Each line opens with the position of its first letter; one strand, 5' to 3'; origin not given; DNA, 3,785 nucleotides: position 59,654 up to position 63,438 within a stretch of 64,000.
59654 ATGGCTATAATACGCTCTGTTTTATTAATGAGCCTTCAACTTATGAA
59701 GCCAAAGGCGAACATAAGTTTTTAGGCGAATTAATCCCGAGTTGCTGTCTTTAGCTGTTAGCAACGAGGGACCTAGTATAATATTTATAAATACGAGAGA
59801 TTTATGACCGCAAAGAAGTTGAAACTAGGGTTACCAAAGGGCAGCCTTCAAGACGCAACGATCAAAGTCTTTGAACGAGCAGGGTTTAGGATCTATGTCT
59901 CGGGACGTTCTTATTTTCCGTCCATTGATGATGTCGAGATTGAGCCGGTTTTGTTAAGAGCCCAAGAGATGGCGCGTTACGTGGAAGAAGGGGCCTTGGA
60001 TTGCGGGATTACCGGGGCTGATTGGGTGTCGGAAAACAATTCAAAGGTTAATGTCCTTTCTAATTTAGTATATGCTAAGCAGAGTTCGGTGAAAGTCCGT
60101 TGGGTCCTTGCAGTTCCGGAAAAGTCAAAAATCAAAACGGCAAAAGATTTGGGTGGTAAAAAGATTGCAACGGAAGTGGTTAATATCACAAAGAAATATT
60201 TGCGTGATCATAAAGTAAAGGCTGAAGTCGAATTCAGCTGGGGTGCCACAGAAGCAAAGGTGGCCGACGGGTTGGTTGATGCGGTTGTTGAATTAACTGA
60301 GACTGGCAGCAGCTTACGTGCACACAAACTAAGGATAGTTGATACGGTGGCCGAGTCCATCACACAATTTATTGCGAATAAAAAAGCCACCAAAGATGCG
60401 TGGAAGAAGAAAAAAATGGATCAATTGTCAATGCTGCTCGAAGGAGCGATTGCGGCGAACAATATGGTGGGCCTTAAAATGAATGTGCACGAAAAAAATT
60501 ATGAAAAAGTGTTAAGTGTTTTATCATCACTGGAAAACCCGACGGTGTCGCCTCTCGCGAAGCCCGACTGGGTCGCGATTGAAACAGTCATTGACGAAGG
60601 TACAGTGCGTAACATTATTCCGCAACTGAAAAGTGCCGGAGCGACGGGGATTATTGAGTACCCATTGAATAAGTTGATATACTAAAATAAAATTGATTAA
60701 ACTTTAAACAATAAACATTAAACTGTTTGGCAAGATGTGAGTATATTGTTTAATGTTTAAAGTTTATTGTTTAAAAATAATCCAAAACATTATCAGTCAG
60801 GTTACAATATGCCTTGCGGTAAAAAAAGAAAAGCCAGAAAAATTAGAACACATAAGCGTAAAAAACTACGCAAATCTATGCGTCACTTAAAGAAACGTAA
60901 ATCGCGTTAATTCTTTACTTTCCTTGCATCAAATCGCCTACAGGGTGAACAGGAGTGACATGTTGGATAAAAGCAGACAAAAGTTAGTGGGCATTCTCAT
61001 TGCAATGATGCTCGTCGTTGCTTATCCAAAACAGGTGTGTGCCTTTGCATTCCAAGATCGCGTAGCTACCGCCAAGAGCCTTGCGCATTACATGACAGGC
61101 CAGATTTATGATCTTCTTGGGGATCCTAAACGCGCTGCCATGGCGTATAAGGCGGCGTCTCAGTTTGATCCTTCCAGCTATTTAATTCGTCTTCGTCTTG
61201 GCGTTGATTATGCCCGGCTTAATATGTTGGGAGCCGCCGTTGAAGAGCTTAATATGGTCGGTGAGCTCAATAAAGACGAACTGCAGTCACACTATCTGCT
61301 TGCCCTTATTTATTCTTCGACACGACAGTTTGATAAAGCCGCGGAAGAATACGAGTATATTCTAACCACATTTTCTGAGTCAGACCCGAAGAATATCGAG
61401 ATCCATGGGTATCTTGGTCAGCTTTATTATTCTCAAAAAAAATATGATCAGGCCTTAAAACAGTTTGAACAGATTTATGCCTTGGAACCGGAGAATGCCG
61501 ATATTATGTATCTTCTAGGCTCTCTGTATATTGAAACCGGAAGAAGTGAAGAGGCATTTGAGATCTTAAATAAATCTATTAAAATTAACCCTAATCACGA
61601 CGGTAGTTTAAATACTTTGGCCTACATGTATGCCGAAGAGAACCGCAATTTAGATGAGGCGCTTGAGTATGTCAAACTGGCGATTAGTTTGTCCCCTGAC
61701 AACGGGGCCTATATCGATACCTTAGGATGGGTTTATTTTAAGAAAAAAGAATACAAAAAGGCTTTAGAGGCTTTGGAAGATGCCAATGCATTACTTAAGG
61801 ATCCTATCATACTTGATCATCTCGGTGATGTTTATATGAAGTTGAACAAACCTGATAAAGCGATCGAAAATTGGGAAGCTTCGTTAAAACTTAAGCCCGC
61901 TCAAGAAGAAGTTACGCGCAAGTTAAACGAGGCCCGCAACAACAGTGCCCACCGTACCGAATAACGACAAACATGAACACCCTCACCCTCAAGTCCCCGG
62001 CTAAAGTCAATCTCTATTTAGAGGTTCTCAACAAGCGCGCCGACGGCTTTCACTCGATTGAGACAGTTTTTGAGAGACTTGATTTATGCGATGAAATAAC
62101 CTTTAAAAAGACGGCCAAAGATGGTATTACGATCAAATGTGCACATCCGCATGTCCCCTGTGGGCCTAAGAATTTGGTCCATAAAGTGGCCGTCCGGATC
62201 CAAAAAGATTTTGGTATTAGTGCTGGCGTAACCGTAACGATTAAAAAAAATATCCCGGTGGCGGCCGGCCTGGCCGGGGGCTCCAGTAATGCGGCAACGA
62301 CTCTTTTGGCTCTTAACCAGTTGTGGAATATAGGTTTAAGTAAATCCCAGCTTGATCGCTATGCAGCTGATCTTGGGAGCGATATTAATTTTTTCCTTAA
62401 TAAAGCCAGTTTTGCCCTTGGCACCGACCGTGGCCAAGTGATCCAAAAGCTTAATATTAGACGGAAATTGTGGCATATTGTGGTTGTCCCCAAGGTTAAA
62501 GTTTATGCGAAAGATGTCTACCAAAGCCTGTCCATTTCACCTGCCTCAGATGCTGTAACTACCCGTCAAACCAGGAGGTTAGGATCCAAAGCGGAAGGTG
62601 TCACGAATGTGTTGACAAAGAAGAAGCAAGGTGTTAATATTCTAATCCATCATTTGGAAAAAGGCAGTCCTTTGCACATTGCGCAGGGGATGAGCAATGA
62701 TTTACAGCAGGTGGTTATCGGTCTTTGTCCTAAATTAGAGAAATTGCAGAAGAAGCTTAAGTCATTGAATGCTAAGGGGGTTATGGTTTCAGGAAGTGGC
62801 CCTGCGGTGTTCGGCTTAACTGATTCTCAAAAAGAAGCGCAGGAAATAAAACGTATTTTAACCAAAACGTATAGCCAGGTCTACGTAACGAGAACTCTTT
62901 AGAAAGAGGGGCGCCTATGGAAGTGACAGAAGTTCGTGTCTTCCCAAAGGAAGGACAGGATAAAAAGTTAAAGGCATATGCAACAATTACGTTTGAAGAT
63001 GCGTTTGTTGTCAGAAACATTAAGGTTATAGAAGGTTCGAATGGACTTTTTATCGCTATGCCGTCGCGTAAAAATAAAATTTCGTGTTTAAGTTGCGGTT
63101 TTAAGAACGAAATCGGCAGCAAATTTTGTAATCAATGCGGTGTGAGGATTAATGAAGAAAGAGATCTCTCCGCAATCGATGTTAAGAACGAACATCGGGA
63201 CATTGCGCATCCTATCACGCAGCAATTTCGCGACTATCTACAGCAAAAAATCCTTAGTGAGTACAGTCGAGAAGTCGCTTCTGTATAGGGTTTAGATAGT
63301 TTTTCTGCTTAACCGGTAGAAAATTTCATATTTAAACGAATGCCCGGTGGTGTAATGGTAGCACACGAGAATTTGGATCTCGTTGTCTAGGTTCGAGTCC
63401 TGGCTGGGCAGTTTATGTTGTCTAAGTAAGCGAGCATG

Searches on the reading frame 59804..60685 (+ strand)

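Call 54: search_protein_families(library=pfam, proteins=[window:59804-60685:+], max_evalue=0.00001)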
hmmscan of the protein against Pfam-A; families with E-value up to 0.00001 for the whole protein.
window:59804-60685:+ (293 aa): 2 families
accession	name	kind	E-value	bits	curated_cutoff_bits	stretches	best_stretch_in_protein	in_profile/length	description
PF01634.23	HisG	-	3e-44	151.2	25.5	1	52-213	1-157/158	ATP phosphoribosyltransferase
PF08029.16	HisG_C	-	2.4e-25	88.9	23.5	1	218-290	1-73/73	HisG, C-terminal domain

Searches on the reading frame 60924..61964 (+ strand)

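Call 70: search_protein_families(library=pfam, proteins=[window:60924-61964:+], max_evalue=0.00001)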
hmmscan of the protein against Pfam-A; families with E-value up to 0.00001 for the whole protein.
window:60924-61964:+ (346 aa): 22 families
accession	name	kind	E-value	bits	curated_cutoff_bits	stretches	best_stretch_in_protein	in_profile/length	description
PF07719.23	TPR_2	-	5.7e-38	126.3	27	1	159-191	2-34/34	Tetratricopeptide repeat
PF00515.34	TPR_1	-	5.3e-32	108.8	27.8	0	159-191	2-34/34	Tetratricopeptide repeat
PF13181.12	TPR_8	-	3.5e-30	102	25.7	1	192-225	1-34/34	Tetratricopeptide repeat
PF14559.12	TPR_19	-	7e-28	97.2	25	1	170-225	3-58/68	Tetratricopeptide repeat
PF13431.12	TPR_17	-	4.6e-26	89.3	24.4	0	181-211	2-32/34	Tetratricopeptide repeat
PF13428.12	TPR_14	-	2.6e-24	83.7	23.5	0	163-200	6-43/44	Tetratricopeptide repeat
PF13432.12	TPR_16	-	4.5e-24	85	32.7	1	164-224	3-63/65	Tetratricopeptide repeat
PF13424.12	TPR_12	-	8.2e-23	80.8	30.1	1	120-187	3-74/77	Tetratricopeptide repeat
PF23914.1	TPR_CcmH_CycH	-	1.2e-20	74.4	42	1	188-292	46-152/158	Cytochrome c-type biogenesis protein H TPR domain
PF12895.13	ANAPC3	-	2.3e-19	69.9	27.2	1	171-249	2-78/82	Anaphase-promoting complex, cyclosome, subunit 3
PF13414.12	TPR_11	-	9e-18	64.1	26.8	1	165-206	1-42/42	TPR repeat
PF13174.12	TPR_6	-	7e-17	61.3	26.3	0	194-225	2-33/33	Tetratricopeptide repeat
PF13371.12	TPR_9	-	1.3e-13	51.2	35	0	164-224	1-61/73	Tetratricopeptide repeat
PF13374.12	TPR_10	-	3.7e-11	43.1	27.5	0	164-184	8-28/42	Tetratricopeptide repeat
PF13176.12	TPR_7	-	1.2e-10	41.1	27.9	0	164-192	5-33/36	Tetratricopeptide repeat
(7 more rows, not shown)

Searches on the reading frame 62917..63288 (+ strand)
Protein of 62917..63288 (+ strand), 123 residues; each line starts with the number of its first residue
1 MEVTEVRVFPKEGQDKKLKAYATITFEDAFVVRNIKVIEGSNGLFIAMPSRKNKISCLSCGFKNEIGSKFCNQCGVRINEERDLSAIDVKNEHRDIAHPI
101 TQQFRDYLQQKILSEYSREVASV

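Call 44: find_encoding_contigs(protein=window:62917-63288:+, flank=10000, max_places=3)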
Protein window:62917-63288:+ (123 aa): 1 contig read that carries it; 1 place shown.
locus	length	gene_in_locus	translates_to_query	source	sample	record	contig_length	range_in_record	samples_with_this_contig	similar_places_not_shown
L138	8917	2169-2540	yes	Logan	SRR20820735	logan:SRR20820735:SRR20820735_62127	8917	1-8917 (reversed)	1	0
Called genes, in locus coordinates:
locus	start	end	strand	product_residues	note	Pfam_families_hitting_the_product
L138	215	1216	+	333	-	PF13424:TPR_12 (weak), PF00515:TPR_1 (weak), PF07719:TPR_2 (weak), PF13414:TPR_11 (weak), PF13432:TPR_16, PF14559:TPR_19, PF12895:ANAPC3, PF13181:TPR_8, +18 more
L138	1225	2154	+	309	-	PF00288:GHMP_kinases_N, PF08544:GHMP_kinases_C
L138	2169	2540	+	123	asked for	PF04026:SpoVG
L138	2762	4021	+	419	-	PF00483:NTP_transferase, PF01128:IspD, PF02348:CTP_transf_3 (weak), PF12804:NTP_transf_3, PF00132:Hexapep, PF25087:GMPPB_C (weak), PF00132:Hexapep, PF14602:Hexapep_2, +1 more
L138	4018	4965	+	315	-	PF13793:Pribosyltran_N, PF00156:Pribosyltran, PF14572:Pribosyl_synth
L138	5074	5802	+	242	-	PF01386:Ribosomal_L25p, PF14693:Ribosomal_TL5_C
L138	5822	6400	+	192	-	PF01195:Pept_tRNA_hydro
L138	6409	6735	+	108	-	PF01250:Ribosomal_S6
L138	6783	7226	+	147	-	PF00436:SSB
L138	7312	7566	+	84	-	PF01084:Ribosomal_S18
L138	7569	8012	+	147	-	PF01281:Ribosomal_L9_N, PF03948:Ribosomal_L9_C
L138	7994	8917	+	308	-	?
